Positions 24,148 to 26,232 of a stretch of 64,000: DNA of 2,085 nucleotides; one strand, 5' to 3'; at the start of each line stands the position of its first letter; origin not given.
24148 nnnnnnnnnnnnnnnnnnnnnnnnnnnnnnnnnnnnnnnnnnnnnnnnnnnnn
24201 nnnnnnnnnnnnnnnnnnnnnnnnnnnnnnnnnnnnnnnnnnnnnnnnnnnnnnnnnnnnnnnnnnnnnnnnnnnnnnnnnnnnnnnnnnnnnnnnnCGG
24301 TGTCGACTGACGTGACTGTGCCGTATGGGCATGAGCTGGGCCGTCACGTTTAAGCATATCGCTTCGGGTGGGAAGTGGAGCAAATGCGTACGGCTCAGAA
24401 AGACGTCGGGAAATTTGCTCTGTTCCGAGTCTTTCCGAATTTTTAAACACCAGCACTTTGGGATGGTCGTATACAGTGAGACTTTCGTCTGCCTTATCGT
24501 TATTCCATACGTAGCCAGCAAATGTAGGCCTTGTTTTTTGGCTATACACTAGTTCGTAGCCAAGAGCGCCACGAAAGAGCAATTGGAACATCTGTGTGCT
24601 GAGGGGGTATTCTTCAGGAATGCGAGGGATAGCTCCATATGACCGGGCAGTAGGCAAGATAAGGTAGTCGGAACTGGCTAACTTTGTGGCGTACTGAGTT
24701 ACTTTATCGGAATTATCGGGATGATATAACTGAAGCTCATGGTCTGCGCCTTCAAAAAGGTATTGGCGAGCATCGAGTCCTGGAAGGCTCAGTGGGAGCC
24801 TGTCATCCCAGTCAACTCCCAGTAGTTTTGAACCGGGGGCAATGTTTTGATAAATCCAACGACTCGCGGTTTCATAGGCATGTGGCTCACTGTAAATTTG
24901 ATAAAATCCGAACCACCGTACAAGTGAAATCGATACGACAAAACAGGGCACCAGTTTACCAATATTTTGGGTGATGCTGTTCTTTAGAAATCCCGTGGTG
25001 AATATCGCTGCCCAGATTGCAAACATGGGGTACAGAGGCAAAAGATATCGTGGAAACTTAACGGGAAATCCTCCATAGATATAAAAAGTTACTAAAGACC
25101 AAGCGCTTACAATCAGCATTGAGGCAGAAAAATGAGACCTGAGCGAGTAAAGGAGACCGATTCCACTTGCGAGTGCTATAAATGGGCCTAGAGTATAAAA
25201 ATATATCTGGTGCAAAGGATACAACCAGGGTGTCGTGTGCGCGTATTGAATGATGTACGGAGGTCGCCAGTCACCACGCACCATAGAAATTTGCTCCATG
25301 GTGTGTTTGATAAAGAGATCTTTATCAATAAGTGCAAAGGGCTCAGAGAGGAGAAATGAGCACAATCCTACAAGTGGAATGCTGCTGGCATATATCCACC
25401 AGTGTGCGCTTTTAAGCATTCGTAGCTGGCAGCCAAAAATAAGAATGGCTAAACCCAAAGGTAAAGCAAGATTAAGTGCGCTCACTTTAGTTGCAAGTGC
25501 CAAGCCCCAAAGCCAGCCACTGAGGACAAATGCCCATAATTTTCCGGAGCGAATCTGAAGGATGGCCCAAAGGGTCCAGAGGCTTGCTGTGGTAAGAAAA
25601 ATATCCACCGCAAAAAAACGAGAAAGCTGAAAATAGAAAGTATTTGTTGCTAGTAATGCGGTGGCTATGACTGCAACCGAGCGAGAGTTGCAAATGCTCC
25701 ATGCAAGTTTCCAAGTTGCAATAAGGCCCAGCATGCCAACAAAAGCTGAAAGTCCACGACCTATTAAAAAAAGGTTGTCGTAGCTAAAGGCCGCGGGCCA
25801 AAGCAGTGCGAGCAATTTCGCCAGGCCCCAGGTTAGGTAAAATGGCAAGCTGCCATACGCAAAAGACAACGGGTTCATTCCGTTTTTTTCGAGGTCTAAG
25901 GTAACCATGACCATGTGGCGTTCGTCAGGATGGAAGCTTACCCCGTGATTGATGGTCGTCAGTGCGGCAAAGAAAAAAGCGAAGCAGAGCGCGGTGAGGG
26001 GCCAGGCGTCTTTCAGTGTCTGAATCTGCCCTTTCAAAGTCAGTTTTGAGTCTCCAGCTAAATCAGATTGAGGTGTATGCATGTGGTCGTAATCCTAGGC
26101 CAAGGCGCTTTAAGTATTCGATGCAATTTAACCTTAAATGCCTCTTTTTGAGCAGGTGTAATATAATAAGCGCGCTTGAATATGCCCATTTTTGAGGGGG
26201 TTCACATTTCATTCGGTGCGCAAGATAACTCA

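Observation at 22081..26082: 1333-aa single-ORF fusion of a PMT/ArnT-like GT-C domain with a DUF2298/YYY-type domain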

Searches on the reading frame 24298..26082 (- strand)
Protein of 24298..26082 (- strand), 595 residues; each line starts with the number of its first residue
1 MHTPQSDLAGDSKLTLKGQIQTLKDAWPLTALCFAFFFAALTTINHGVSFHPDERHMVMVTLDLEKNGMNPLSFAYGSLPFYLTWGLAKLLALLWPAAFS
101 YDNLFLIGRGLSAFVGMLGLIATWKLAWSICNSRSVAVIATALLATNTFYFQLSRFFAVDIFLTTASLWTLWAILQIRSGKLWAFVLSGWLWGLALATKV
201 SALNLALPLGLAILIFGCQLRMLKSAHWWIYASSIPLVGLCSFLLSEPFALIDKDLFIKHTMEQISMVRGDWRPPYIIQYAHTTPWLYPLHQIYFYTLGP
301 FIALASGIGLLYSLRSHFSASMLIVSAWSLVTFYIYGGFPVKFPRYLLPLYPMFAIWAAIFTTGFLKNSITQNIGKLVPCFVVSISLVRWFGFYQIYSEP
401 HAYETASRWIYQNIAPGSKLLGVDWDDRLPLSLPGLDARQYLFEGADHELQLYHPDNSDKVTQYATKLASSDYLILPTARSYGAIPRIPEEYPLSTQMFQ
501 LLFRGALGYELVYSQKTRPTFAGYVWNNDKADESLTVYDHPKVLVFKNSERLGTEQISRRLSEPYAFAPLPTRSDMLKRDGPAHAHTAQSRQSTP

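Call 32: predict_structure(alignment_id=A1)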
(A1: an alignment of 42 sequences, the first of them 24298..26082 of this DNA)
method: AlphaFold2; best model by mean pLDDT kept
length: 595 residues; sequences in the alignment: 42
mean_pLDDT: 89.1   pTM: 0.89
mean pLDDT of the five models: 89.1, 89.0, 88.3, 87.7, 86.8
residues with pLDDT >= 90: 437; 70-90: 111; 50-70: 22; < 50: 25
segments of 3 or more residues with pLDDT < 50: 1-13, 584-595
pLDDT, mean of each block of 10 residues (from residue 1): 40 58 81 95 88 86 91 81 94 95 92 95 96 94 95 71 95 95 97 93 94 95 95 97 93 92 86 84 91 93 96 90 95 89 77 97 76 82 95 94 94 97 87 90 92 91 96 95 93 96 98 95 93 85 97 97 96 95 51 30
secondary structure, 60 per line:
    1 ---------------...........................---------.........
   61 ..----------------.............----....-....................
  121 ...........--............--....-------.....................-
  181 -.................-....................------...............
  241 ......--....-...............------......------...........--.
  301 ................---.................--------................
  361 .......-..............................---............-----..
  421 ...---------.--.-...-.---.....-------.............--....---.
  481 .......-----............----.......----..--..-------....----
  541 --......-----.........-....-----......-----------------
elements in order: H16-42 H52-62 H79-91 H96-99 H101-131 H134-145 H148-151 H159-179 H182-198 H200-219 H226-246 H249-252 H254-268 H275-280 H287-297 H300-316 H320-336 H345-367 H369-398 H402-413 E419-423 H458-470 E473-476 H480-487 H493-504 E509-515 H533-536 E543-548 H554-562 H564-567 H573-578

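Call 36: fold_search(model_id=the predicted structure, library=pdb)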
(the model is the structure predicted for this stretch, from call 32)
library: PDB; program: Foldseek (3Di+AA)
matches with E <= 10: 418; with E <= 0.001: 19
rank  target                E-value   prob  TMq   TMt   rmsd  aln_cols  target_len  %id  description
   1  8age_A                5.8e-08  1.00  0.52  0.49  11.0       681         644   12  Structure of yeast oligosaccharylransferase complex with acceptor peptide bound (released 2022-12-07)
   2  8b6l_I                1.9e-07  1.00  0.45  0.40  11.7       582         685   12  Subtomogram average of the human Sec61-TRAP-OSTA-translocon (released 2022-12-07)
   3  8agc_A                1.9e-07  1.00  0.48  0.43  12.5       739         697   12  Structure of yeast oligosaccharylransferase complex with lipid-linked oligosaccharide and non-acceptor peptide bound (released 2022-12-07)
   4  6s7t_A                2.3e-07  1.00  0.51  0.44   8.8       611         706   11  Cryo-EM structure of human oligosaccharyltransferase complex OST-B (released 2019-12-18)
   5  9s6t_A                3.6e-07  1.00  0.49  0.59   7.9       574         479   12  Ternary cryo-EM structure of chicken ALG12 with Dol25-PP-GlcNAc2Man7, Dol25-P-Man, and Fab (released 2026-03-18)
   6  9s6u_A                3.9e-07  1.00  0.50  0.54   9.8       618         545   16  Ternary cryo-EM structure of human ALG9 with Dol25-PP-GlcNAc2Man8, Dol25-P-Man and Fab (released 2026-03-18)
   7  7e9s_A                5.0e-07  1.00  0.47  0.34  12.2       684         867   14  Archaeal oligosaccharyltransferase AglB from Archaeoglobus fulgidus in complex with an inhibitory peptide and a dolich (released 2021-09-08)
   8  5f15                  5.5e-07  1.00  0.45  0.49  11.3       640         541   14  Crystal Structure of ArnT from Cupriavidus metallidurans bound to Undecaprenyl phosphate (released 2016-02-17)
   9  7oci_F                5.5e-07  1.00  0.44  0.42  12.9       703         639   13  Cryo-EM structure of yeast Ost6p containing oligosaccharyltransferase complex (released 2022-02-16)
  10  9s6s_A                1.3e-06  1.00  0.50  0.54   9.4       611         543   13  Ternary cryo-EM structure of human ALG9 with Dol25-PP-GlcNAc2Man6, Dol25-P-Man and Fab (released 2026-03-18)
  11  5ezm                  2.1e-06  1.00  0.40  0.43  12.0       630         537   14  Crystal Structure of ArnT from Cupriavidus metallidurans in the apo state (released 2016-02-17)
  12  6gxc_A                4.4e-06  1.00  0.44  0.38  10.7       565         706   13  Bacterial oligosaccharyltransferase PglB in complex with an inhibitory peptide and a reactive lipid-linked oligosaccha (released 2018-11-14)
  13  5ogl_A                1.7e-05  1.00  0.46  0.40  10.8       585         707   13  Structure of bacterial oligosaccharyltransferase PglB in complex with an acceptor peptide and an lipid-linked oligosac (released 2017-10-25)
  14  3rce_A                2.1e-05  1.00  0.44  0.39  11.0       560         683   13  Bacterial oligosaccharyltransferase PglB (released 2011-06-15)
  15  7zli_A                2.2e-05  1.00  0.41  0.38  13.4       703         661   10  Cryo-EM structure of C-mannosyltransferase CeDPY19, in complex with Dol25-P-Man and bound to CMT2-Fab and anti-Fab nan (released 2023-01-11)
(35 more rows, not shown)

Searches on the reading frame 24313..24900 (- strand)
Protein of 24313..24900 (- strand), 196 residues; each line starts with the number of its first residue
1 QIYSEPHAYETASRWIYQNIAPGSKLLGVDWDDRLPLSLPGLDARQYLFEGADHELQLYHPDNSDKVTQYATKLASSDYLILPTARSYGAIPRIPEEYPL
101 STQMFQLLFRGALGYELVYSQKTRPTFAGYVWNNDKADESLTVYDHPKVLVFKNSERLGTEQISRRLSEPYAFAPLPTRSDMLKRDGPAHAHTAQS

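Call 73: search_protein_representatives(protein=window:24313-24900:-)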
Query: 196 residues. Proteins with E-value up to 0.001 (for the whole library): 2165; up to 1e-10: 1535; up to 1e-30: 120. The best 150 are listed.
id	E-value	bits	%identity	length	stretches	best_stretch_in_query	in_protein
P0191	5.7e-58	212.3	50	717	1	2-187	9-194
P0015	2.0e-56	207.2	53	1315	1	2-189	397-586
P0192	2.1e-56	207.2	54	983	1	2-187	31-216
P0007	1.1e-55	204.8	52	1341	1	2-184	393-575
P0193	2.8e-54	200.2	51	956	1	3-190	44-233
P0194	4.2e-54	199.7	50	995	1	2-193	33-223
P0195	4.8e-54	199.5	51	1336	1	2-184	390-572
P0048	1.5e-53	197.9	53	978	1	2-187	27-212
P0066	5.2e-52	192.8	54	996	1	2-167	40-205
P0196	2.7e-51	190.5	48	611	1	1-187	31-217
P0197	5.2e-51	189.6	52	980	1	2-187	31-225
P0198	8.5e-51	188.9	48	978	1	2-190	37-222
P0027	1.6e-50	188.0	51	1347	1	1-181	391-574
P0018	2.0e-50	187.6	51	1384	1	2-188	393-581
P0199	2.2e-50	187.6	48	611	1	1-186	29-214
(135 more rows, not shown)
